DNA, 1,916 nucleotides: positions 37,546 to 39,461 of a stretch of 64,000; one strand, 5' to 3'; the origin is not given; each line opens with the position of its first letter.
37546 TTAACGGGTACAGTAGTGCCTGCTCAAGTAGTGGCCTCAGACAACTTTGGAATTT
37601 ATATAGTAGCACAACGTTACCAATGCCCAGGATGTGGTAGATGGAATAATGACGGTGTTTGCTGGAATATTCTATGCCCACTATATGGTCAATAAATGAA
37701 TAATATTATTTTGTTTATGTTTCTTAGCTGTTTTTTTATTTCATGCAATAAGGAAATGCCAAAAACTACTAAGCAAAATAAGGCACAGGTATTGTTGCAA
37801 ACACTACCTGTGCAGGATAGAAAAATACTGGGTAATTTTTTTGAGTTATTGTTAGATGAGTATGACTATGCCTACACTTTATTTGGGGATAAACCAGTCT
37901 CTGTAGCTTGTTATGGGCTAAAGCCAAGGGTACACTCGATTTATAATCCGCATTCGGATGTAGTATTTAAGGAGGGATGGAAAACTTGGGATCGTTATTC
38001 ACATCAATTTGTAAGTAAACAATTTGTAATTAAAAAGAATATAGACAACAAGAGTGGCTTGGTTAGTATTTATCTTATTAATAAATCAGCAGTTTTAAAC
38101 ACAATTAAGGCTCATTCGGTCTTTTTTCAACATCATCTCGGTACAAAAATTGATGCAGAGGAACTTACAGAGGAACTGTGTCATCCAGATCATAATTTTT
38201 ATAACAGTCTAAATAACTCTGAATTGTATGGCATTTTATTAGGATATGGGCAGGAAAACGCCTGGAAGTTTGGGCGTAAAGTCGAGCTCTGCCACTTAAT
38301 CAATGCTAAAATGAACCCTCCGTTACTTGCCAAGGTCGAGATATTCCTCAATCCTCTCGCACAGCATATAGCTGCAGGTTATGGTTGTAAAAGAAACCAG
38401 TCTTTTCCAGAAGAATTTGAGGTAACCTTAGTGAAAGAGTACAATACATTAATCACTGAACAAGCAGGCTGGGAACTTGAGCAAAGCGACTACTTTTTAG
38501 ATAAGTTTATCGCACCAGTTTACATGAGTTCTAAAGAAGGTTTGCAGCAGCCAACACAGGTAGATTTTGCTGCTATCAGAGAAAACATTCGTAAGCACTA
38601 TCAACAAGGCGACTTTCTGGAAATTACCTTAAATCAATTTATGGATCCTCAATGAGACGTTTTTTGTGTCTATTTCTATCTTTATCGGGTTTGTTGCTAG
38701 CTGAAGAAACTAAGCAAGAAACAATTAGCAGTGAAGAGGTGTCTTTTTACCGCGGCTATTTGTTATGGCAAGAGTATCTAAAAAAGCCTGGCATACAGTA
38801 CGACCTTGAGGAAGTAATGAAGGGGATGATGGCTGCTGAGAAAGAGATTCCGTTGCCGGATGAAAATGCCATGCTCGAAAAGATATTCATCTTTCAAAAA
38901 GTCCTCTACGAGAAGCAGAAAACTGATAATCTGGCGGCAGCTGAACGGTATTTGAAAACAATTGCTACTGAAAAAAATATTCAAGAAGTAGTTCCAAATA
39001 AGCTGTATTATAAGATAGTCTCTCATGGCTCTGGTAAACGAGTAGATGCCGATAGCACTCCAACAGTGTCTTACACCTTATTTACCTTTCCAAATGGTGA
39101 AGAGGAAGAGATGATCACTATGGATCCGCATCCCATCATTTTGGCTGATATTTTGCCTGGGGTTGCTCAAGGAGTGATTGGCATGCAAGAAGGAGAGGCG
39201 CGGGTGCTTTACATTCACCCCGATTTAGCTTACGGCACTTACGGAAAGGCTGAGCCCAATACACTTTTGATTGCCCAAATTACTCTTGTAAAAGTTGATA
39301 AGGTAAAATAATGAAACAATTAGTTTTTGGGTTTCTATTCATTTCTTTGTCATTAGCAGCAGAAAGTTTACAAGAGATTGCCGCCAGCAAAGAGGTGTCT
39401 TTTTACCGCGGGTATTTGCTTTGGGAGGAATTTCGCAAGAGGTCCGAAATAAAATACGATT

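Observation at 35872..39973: A tandemly duplicated two-gene secreted cassette fused to a pair of Mip-like genes may be an uncharacterised envelope module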

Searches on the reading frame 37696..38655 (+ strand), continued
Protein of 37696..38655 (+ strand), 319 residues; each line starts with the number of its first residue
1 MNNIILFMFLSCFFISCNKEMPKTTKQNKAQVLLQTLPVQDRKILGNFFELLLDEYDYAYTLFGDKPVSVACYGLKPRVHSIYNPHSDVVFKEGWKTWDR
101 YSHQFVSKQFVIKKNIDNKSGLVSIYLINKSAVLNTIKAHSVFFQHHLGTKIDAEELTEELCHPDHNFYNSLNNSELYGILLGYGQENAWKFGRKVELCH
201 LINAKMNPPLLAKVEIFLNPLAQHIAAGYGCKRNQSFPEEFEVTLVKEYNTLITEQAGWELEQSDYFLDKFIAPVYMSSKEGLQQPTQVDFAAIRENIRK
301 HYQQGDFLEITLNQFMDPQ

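Call 64: search_protein_families(library=phrogs, proteins=[window:37696-38652:+, L034:5521-5928:+, L032:6825-7253:-], max_evalue=0.01)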
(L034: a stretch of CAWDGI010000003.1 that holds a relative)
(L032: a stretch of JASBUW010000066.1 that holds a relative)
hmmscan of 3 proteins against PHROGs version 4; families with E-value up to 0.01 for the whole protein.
window:37696-38652:+ (319 aa): 0 families

L034:5521-5928:+ (136 aa): 0 families

L032:6825-7253:- (143 aa): 0 families

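Call 67: fold_search(model_id=the predicted structure, library=viral)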
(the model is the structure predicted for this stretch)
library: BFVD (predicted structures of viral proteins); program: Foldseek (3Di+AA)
matches with E <= 10: 510; with E <= 0.001: 0
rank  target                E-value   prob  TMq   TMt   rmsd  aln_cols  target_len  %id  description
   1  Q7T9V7                6.2e-02  0.21  0.14  0.12  22.0       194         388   16  p47 [Adoxophyes orana granulovirus]
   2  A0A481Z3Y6            6.9e-02  0.15  0.13  0.10  18.2       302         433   10  Uncharacterized protein [Pithovirus LCPAC102]
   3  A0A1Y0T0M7            1.9e-01  0.41  0.16  0.24  12.6       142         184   10  Uncharacterized protein [Pseudomonas phage Phabio]
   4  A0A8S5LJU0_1          1.9e-01  0.08  0.11  0.06  17.9       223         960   13  Chromosome segregation ATPase [Siphoviridae sp. ct3o911]
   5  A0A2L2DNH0            2.2e-01  0.25  0.18  0.20  14.7       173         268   11  Uncharacterized protein [Acanthamoeba polyphaga mimivirus]
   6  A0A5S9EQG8            2.4e-01  0.28  0.15  0.25  16.5       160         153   10  Uncharacterized protein [Tenacibaculum phage PTm1]
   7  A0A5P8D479            3.1e-01  0.51  0.17  0.40   6.9       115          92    8  Uncharacterized protein [Pectobacterium phage Wc4]
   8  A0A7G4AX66            3.3e-01  0.13  0.12  0.22  14.0       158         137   11  Uncharacterized protein [Streptomyces phage Endor2]
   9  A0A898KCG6            3.6e-01  0.25  0.13  0.25  15.7       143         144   14  (no name in the UniProt tables at hand)
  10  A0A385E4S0            3.8e-01  0.16  0.11  0.17  11.6       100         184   12  (no name in the UniProt tables at hand)
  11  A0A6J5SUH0            3.8e-01  0.13  0.12  0.20  18.9       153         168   12  Uncharacterized protein [uncultured Caudovirales phage]
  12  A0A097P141            3.8e-01  0.06  0.11  0.10  21.1       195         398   14  ORF68 P47 [Cydia pomonella granulosis virus]
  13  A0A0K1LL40            4.0e-01  0.14  0.17  0.24  19.1       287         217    9  Uncharacterized protein [Rhodobacter phage RcSpartan]
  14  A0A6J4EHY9            4.3e-01  0.13  0.13  0.14  27.3       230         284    8  (no name in the UniProt tables at hand)
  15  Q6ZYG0                4.5e-01  0.16  0.16  0.24  14.1       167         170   10  Uncharacterized protein [Pyrobaculum spherical virus (isolate United States/Yellowstone)]
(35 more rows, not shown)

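Call 86: search_protein_families(library=pfam, proteins=[L049:5605-6612:+, L050:5992-7218:+, L041:3612-4784:+, L045:5881-6948:+, L046:5956-6771:+, L019:6997-7794:-, L017:6820-7830:+, P0194, P0144], max_evalue=0.01)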
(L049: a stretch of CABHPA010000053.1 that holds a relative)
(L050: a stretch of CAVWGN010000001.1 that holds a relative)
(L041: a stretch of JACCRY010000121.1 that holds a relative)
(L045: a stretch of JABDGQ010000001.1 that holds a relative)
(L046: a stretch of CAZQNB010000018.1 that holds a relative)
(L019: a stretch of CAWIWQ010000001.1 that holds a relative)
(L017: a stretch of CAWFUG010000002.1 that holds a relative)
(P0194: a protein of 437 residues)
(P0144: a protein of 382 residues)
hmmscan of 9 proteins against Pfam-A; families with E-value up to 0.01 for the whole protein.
L049:5605-6612:+ (336 aa): 0 families

L050:5992-7218:+ (409 aa): 1 family
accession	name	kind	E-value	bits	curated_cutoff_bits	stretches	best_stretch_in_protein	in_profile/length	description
PF10021.15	PARG_cat_microb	-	6.3e-07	30.3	23.5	1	166-249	40-119/146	Microbial-type PARG, catalytic domain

L041:3612-4784:+ (391 aa): 0 families

L045:5881-6948:+ (356 aa): 0 families

L046:5956-6771:+ (272 aa): 0 families

L019:6997-7794:- (265 aa): 0 families

L017:6820-7830:+ (337 aa): 0 families

P0194 (437 aa): 1 family
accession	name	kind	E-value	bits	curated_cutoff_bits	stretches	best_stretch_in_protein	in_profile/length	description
PF00254.34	FKBP_C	-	1.6e-12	48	21.1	1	353-432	7-92/94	FKBP-type peptidyl-prolyl cis-trans isomerase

P0144 (382 aa): 0 families

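Call 87: search_protein_families(library=padloc, proteins=[window:37696-38652:+], max_evalue=0.01)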
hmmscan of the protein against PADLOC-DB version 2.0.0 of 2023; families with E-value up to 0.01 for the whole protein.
window:37696-38652:+ (319 aa): 0 families

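Call 91: find_encoding_contigs(protein=P0194, flank=6000, max_places=3)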
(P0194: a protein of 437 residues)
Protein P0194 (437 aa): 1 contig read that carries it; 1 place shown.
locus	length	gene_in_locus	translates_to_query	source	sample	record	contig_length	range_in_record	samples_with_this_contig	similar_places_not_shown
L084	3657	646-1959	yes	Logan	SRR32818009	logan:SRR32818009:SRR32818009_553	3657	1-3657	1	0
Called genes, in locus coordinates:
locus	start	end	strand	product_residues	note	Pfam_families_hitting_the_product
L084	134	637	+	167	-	-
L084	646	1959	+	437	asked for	PF00254:FKBP_C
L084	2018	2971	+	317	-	PF00152:tRNA-synt_2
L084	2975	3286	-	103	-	-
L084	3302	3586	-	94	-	-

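Call 94: search_protein_families(library=pfam, proteins=[L050:4539-5855:+, L084:134-634:+, L050:5992-7218:+], max_evalue=0.01)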
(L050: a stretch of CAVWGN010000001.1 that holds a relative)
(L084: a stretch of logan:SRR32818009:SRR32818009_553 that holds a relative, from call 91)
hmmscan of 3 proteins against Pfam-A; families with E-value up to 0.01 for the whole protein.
L050:4539-5855:+ (439 aa): 0 families

L084:134-634:+ (167 aa): 1 family
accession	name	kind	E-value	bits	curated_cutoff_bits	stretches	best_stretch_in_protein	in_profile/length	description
PF00641.23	Zn_ribbon_RanBP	-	0.0069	16.1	27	1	128-145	4-21/30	Zn-finger in Ran binding protein and others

L050:5992-7218:+ (409 aa): 1 family
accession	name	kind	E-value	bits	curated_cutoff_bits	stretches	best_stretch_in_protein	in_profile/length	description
PF10021.15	PARG_cat_microb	-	6.3e-07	30.3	23.5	1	166-249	40-119/146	Microbial-type PARG, catalytic domain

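Call 95: search_solved_structures(query=L050:6400-7218:+, max_evalue=0.01, show_alignments=1)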
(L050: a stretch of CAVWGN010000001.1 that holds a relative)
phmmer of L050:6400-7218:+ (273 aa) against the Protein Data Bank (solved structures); distinct sequences matched with E-value up to 0.01: 8.
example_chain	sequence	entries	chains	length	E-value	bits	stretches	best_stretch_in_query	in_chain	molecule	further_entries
3sig_A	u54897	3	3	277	7e-08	35.7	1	67-259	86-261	poly(ADP-ribose) glycohydrolase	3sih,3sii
3sij_A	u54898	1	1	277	4.3e-07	33.1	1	68-259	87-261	poly(ADP-ribose) glycohydrolase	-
5zdf_A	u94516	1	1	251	5.4e-07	32.8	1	196-258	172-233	Poly ADP-ribose glycohydrolase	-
5zdg_C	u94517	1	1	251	6.6e-07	32.5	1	196-258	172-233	Poly APD-ribose glycohydrolase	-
5zde_C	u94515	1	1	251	7.1e-07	32.4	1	196-258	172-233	Poly ADP-ribose glycohydrolase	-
5zdd_A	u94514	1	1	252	7.1e-07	32.4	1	196-258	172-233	Poly ADP-ribose glycohydrolase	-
5zdb_A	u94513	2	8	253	7.2e-07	32.4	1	196-258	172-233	Poly ADP-ribose glycohydrolase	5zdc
5zda_A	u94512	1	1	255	7.4e-07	32.3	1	196-258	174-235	poly ADP-ribose glycohydrolase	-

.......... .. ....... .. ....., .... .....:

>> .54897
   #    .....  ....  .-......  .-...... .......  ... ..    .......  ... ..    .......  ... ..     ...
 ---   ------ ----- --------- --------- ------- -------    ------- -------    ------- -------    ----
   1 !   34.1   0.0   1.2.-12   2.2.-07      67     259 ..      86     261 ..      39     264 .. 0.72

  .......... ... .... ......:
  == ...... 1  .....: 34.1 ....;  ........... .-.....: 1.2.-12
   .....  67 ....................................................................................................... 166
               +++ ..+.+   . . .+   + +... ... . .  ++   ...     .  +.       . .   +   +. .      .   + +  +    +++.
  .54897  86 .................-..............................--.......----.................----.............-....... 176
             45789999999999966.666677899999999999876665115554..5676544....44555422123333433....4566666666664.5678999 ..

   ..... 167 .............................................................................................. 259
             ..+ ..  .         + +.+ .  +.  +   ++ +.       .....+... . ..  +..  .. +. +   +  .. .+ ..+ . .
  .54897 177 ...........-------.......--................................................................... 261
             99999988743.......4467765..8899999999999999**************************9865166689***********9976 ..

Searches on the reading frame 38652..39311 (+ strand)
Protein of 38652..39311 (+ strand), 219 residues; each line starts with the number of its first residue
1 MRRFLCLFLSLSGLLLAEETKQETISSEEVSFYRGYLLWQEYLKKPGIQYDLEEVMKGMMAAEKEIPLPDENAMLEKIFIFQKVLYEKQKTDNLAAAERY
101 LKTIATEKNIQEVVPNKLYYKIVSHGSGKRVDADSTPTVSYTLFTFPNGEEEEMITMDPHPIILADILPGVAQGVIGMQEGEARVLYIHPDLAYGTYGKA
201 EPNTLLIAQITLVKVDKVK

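Call 5: search_protein_families(library=pfam, proteins=[window:38652-39311:+], max_evalue=1)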
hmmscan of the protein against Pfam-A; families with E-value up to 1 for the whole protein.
window:38652-39311:+ (219 aa): 2 families
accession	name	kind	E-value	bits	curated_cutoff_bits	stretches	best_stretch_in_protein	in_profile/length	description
PF00254.34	FKBP_C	-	2.7e-07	31.2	21.1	1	139-211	13-92/94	FKBP-type peptidyl-prolyl cis-trans isomerase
PF01346.23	FKBP_N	-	2.7e-05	25.4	22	1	28-122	2-97/97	Domain amino terminal to FKBP-type peptidyl-prolyl isomerase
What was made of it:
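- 38652..39311 (+): MipA, 219 aa. Signal peptide, FKBP_N-like helices, and a degenerate FKBP_C domain. Pfam FKBP_C 31.2 bits and FKBP_N 25.4 bits (call 5).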

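Call 6: search_protein_families(library=ncbifam, proteins=[window:38652-39311:+], max_evalue=1)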
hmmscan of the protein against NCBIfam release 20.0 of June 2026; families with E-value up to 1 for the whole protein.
window:38652-39311:+ (219 aa): 3 families
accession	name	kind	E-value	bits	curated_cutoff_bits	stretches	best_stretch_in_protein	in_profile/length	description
NF008150.0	PRK10902.1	equivalog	8.6e-09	35.2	215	1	86-216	117-249/271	FKBP-type peptidyl-prolyl cis-trans isomerase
TIGR03516.1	ppisom_GldI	equivalog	9.7e-05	21.8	157.6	1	165-216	122-176/177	gliding motility-associated peptidyl-prolyl isomerase GldI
NF053689.1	BamJ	equivalog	0.0034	17.7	100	1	91-200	51-170/184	BamJ family beta-barrel-assembly machinery protein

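Call 44: list_cluster_members(proteins=[P0001, P0002, P0017, P0058, P0075, window:38652-39308:+, window:39311-39970:+, window:42821-44560:+])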
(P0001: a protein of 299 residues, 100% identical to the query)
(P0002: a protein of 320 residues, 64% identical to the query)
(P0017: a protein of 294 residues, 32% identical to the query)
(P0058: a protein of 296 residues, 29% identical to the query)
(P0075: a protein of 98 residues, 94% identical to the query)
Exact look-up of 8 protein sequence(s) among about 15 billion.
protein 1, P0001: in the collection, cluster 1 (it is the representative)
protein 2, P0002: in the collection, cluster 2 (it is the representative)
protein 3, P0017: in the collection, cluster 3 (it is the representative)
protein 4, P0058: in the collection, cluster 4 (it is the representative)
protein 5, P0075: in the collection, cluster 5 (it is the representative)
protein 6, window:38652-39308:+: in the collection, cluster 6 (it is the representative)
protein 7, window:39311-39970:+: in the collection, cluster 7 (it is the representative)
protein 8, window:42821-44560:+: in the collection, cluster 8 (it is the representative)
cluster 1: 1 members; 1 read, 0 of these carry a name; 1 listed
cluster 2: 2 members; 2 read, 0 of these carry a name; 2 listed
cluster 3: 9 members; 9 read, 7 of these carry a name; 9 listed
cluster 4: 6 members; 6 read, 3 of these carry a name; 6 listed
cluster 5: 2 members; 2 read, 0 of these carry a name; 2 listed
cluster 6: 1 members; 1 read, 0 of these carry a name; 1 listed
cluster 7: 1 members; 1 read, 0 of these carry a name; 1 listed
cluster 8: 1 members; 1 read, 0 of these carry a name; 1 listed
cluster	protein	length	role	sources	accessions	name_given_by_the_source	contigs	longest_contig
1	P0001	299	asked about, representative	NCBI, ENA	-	-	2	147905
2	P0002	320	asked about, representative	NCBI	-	-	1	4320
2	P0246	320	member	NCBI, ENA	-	-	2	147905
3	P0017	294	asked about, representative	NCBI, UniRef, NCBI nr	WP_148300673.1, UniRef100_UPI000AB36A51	hypothetical protein [Candidatus Protochlamydia sp. R18] | hypothetical protein n=1 Tax=Candidatus Protochlamydia sp. R18 TaxID=1353977 ...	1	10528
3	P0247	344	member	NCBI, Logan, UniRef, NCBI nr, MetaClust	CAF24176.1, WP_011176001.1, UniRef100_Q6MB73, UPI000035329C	zinc ribbon domain-containing protein [Candidatus Protochlamydia amoebophila] | RanBP2-type domain-containing protein n=1 Tax=Protochlamydia amoebophila (strain UWE25) ... | status=active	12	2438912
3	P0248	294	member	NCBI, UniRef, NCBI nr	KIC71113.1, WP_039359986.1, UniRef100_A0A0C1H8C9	hypothetical protein [Candidatus Protochlamydia amoebophila] | Uncharacterized protein n=1 Tax=Candidatus Protochlamydia amoebophila TaxID=362787 ...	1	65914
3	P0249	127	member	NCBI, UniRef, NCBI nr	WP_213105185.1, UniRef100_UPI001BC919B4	hypothetical protein [Candidatus Protochlamydia amoebophila] | hypothetical protein n=1 Tax=Candidatus Protochlamydia amoebophila TaxID=362787 ...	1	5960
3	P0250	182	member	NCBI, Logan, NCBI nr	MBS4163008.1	hypothetical protein PRO82_000289 [Candidatus Protochlamydia amoebophila] | hypothetical protein [Candidatus Protochlamydia amoebophila]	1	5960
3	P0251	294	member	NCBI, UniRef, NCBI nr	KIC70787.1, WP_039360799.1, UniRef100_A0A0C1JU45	hypothetical protein [Candidatus Protochlamydia amoebophila] | Uncharacterized protein n=1 Tax=Candidatus Protochlamydia amoebophila TaxID=362787 ...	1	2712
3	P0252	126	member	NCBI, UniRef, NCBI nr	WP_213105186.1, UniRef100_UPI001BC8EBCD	hypothetical protein [Candidatus Protochlamydia amoebophila] | hypothetical protein n=1 Tax=Candidatus Protochlamydia amoebophila TaxID=362787 ...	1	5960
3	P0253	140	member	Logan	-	-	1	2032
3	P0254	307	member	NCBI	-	-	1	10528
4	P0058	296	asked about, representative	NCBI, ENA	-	-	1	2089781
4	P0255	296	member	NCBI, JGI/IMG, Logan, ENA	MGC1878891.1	MAG: hypothetical protein WA678_05920 [Rhabdochlamydiaceae bacterium] | hypothetical protein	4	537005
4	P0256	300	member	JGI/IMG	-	hypothetical protein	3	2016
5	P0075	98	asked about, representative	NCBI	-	-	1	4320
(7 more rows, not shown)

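Call 71: find_encoding_contigs(protein=window:38652-39311:+, flank=10000, max_places=4)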
Protein window:38652-39311:+ (219 aa): 3 contigs read that carry it; 1 place shown.
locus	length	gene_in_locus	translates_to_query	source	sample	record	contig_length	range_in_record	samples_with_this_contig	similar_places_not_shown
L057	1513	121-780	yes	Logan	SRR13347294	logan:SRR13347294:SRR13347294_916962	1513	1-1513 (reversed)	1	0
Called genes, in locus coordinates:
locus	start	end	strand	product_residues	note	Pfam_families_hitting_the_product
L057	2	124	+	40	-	?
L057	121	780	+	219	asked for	PF00254:FKBP_C (weak)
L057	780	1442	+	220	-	PF00254:FKBP_C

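Call 87: search_protein_families(library=padloc, proteins=[window:38652-39308:+], max_evalue=0.01)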
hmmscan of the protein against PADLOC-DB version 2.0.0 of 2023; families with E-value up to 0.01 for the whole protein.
window:38652-39308:+ (219 aa): 0 families
